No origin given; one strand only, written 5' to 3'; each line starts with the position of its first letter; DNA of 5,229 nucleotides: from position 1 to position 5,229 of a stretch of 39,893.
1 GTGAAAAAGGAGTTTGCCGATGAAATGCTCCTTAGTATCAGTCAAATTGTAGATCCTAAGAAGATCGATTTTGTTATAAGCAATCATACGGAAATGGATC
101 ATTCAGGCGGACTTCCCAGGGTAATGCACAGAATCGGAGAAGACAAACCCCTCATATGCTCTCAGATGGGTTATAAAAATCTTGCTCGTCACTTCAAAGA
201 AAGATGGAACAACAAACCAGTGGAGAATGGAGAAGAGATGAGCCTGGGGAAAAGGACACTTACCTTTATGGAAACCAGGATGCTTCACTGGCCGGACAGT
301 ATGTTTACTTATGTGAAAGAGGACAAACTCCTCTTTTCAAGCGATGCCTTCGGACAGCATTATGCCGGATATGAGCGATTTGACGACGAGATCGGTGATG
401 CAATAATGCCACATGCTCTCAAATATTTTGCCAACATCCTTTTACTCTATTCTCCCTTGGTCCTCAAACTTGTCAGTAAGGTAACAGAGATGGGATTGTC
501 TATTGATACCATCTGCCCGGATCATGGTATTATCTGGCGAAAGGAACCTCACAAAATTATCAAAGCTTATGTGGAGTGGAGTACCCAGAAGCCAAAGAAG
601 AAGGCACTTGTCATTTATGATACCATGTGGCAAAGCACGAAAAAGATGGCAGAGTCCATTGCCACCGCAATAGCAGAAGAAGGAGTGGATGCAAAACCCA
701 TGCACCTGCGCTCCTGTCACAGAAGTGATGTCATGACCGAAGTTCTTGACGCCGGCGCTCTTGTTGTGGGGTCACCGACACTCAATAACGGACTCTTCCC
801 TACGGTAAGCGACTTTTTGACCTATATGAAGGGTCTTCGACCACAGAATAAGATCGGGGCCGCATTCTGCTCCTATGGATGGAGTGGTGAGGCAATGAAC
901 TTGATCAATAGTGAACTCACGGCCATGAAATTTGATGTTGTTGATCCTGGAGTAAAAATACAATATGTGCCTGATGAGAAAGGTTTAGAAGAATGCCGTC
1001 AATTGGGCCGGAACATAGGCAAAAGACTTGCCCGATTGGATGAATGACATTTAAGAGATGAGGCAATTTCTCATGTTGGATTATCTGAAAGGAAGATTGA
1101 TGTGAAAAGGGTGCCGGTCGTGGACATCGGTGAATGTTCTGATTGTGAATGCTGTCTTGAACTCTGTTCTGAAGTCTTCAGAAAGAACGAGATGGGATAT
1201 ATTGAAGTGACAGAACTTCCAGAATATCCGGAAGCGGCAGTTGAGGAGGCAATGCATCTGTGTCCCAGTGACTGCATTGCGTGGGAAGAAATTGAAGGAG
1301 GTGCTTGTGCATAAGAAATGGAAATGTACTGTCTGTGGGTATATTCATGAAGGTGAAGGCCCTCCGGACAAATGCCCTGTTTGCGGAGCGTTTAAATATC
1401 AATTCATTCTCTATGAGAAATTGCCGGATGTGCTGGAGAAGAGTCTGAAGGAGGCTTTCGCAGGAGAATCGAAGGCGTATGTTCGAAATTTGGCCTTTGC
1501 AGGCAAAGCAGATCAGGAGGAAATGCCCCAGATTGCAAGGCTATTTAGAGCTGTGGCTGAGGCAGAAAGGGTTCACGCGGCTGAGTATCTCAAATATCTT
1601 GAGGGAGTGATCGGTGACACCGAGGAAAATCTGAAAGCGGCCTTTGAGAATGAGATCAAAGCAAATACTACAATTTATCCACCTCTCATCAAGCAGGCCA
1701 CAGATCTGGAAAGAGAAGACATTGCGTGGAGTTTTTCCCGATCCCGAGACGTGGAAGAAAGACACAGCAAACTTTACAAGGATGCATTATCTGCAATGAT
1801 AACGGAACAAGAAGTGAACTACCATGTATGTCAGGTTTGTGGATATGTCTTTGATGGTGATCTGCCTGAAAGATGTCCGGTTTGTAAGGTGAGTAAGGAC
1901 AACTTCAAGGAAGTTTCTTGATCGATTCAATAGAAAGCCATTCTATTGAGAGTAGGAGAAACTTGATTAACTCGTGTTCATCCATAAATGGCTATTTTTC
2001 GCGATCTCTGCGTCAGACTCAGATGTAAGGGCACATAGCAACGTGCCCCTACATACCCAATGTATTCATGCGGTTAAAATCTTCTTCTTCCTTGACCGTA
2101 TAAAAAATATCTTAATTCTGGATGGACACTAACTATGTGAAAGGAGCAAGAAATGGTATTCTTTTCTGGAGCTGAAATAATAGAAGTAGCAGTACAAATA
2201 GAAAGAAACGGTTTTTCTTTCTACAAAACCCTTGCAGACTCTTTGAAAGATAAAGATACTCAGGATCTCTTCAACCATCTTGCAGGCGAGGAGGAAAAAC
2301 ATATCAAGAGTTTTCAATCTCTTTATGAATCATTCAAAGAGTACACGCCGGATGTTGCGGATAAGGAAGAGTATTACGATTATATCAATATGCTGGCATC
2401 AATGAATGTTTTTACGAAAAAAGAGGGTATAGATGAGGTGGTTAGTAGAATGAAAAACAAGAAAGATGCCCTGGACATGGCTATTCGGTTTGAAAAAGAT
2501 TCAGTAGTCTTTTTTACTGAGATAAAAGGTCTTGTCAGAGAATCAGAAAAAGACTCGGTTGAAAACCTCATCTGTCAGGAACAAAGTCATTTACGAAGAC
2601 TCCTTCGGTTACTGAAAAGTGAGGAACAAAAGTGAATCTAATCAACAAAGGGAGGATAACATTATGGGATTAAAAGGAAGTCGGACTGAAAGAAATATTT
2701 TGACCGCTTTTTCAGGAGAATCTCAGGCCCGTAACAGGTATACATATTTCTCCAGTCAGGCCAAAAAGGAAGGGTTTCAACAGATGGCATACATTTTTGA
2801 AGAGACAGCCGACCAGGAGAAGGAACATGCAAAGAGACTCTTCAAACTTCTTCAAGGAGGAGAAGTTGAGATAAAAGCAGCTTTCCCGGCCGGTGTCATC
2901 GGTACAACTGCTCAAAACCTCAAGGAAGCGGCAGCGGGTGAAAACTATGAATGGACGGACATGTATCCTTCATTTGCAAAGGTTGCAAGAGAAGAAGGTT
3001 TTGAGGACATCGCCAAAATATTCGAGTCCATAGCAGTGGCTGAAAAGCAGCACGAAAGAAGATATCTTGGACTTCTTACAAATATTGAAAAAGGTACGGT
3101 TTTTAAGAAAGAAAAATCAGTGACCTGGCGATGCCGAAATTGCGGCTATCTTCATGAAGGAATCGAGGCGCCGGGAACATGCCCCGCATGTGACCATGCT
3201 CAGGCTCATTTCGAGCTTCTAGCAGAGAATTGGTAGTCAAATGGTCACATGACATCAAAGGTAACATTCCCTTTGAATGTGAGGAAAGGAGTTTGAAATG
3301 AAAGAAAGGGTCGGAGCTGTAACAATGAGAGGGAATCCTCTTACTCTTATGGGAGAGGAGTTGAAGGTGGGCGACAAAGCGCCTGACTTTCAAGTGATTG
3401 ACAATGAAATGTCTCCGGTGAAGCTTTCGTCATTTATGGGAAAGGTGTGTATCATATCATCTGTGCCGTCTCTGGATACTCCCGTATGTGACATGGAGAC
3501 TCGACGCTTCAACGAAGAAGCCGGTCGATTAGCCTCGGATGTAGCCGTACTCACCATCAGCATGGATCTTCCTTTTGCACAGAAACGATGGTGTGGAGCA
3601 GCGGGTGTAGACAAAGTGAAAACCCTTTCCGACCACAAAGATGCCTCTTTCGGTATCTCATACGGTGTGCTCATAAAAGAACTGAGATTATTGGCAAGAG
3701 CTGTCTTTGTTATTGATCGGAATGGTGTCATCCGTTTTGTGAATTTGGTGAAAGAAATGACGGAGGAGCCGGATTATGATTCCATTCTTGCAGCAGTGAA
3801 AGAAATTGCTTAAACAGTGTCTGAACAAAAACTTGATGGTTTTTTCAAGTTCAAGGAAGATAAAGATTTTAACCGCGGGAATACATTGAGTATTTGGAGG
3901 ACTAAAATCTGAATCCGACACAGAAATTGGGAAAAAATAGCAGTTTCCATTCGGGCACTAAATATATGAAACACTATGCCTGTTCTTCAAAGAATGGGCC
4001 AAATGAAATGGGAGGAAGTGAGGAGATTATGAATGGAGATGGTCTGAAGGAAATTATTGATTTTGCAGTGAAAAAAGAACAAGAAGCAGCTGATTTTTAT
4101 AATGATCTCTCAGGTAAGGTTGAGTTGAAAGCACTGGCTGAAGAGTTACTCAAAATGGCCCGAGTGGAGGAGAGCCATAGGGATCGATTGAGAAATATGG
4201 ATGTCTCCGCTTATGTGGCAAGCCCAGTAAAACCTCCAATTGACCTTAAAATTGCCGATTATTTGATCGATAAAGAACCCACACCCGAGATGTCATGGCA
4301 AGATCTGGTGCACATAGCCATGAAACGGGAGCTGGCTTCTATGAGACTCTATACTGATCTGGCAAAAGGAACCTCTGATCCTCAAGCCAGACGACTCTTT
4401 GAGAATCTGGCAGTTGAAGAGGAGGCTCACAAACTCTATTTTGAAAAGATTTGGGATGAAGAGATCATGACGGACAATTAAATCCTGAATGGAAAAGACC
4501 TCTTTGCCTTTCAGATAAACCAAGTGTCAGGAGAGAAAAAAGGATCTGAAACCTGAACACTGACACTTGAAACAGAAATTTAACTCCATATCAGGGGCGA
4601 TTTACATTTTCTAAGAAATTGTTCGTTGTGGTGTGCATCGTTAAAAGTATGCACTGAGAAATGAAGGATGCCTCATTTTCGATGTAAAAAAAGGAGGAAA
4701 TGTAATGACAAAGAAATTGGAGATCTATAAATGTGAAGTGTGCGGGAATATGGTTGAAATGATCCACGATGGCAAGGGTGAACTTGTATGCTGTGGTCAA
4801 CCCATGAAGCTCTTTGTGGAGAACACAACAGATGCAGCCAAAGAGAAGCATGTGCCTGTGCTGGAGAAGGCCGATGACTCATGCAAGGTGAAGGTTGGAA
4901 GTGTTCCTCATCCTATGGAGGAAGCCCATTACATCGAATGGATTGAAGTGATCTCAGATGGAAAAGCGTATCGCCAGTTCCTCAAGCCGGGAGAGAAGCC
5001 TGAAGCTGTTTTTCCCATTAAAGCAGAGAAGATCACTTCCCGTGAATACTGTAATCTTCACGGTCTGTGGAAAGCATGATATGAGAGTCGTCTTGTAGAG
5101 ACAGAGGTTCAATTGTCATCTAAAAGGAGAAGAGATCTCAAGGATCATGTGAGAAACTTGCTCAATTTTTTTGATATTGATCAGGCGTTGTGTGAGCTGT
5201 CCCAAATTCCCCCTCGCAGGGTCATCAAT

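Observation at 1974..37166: A ~150-bp MITE-like element with ~20-25-bp terminal inverted repeats, 5 copies plus a fragment in 40 kb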

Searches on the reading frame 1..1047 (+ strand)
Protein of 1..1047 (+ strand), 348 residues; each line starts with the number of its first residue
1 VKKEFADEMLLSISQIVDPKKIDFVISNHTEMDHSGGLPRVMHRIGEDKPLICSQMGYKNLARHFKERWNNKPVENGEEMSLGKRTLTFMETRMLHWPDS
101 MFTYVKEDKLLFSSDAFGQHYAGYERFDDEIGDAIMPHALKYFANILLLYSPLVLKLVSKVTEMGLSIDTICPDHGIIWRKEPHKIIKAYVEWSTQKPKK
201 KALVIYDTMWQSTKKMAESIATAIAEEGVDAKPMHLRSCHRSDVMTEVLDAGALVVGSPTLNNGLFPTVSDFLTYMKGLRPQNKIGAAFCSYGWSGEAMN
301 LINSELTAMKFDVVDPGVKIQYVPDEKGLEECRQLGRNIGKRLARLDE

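Call 13: search_protein_families(library=pfam, proteins=[window:1-1047:+])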
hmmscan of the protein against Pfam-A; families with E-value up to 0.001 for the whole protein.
window:1-1047:+ (348 aa): 4 families
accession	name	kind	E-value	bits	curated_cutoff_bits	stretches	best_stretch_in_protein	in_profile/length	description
PF19583.5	ODP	-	1.9e-16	60.9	27.2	1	7-176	26-194/194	ODP family beta lactamase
PF00258.30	Flavodoxin_1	-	8e-16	58.9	25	1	204-334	1-141/143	Flavodoxin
PF12706.13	Lactamase_B_2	-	2.8e-06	27.5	27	1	18-98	27-116/200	Beta-lactamase superfamily domain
PF00753.33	Lactamase_B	-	0.00012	22.5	22.7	1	17-127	39-161/196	Metallo-beta-lactamase superfamily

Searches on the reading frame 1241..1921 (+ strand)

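Call 13: search_protein_families(library=pfam, proteins=[window:1241-1921:+])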
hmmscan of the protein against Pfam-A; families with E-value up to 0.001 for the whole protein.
window:1241-1921:+ (226 aa): 4 families
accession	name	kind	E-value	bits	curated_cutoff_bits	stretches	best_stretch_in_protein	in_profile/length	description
PF21349.2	RUBY_RBDX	-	7.1e-25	86.6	26.5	2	27-55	1-29/30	Rubrerythrin, rubredoxin-like domain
PF02915.23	Rubrerythrin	-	1.9e-17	64.3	22.8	1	68-182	2-136/137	Rubrerythrin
PF23458.2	DUF7130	-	5.7e-10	39.4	35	1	26-58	53-86/89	Domain of unknown function (DUF7130)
PF00301.25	Rubredoxin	-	0.0008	19.8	23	0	208-222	31-47/47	Rubredoxin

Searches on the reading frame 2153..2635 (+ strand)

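Call 13: search_protein_families(library=pfam, proteins=[window:2153-2635:+])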
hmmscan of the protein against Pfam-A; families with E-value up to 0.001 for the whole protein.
window:2153-2635:+ (160 aa): 2 families
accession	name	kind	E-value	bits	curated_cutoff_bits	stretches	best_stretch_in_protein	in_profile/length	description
PF02915.23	Rubrerythrin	-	1.4e-13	51.8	22.8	1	8-154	1-137/137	Rubrerythrin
PF00210.30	Ferritin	-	0.00043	20.7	24.5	0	27-61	105-139/142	Ferritin-like domain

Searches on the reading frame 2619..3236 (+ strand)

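Call 13: search_protein_families(library=pfam, proteins=[window:2619-3236:+])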
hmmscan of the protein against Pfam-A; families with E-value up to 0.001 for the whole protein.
window:2619-3236:+ (205 aa): 4 families
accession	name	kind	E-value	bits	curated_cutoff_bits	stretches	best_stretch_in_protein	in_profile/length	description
PF02915.23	Rubrerythrin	-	1.7e-35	122.8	22.8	1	27-152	3-136/137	Rubrerythrin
PF21349.2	RUBY_RBDX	-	2.2e-14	53.1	26.5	1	170-199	1-30/30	Rubrerythrin, rubredoxin-like domain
PF00210.30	Ferritin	-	5.2e-11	43.1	24.5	1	32-158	9-141/142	Ferritin-like domain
PF23458.2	DUF7130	-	8.6e-07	29.2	35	1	164-203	48-88/89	Domain of unknown function (DUF7130)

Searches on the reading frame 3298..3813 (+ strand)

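Call 13: search_protein_families(library=pfam, proteins=[window:3298-3813:+])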
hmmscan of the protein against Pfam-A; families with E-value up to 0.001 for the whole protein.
window:3298-3813:+ (171 aa): 2 families
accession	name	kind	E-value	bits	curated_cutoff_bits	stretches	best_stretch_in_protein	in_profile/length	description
PF08534.16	Redoxin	-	1.6e-26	93.3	26.6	1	23-164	1-148/148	Redoxin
PF00578.27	AhpC-TSA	-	2.2e-23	83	26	1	24-147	1-123/124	AhpC/TSA family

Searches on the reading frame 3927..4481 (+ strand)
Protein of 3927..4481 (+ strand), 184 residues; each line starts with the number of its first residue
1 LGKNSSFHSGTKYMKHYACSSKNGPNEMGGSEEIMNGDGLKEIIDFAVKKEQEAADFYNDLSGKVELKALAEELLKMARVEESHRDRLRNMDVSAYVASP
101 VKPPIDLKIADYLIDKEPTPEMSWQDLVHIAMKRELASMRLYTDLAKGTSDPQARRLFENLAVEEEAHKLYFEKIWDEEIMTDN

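Call 13: search_protein_families(library=pfam, proteins=[window:3927-4481:+])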
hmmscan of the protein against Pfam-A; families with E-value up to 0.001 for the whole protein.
window:3927-4481:+ (184 aa): 1 family
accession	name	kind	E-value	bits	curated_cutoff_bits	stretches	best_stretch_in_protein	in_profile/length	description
PF02915.23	Rubrerythrin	-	2.5e-14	54.3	22.8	1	42-174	1-135/137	Rubrerythrin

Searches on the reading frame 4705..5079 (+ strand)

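Call 13: search_protein_families(library=pfam, proteins=[window:4705-5079:+])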
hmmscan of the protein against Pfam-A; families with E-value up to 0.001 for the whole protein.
window:4705-5079:+ (124 aa): 2 families
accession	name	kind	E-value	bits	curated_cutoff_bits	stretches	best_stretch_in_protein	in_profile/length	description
PF01880.24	Desulfoferrodox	-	1.1e-22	80.8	22.2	1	42-123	2-96/98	Desulfoferrodoxin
PF06397.17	Desulfoferrod_N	-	7.2e-19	67.6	23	1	2-36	1-35/36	Desulfoferrodoxin, N-terminal domain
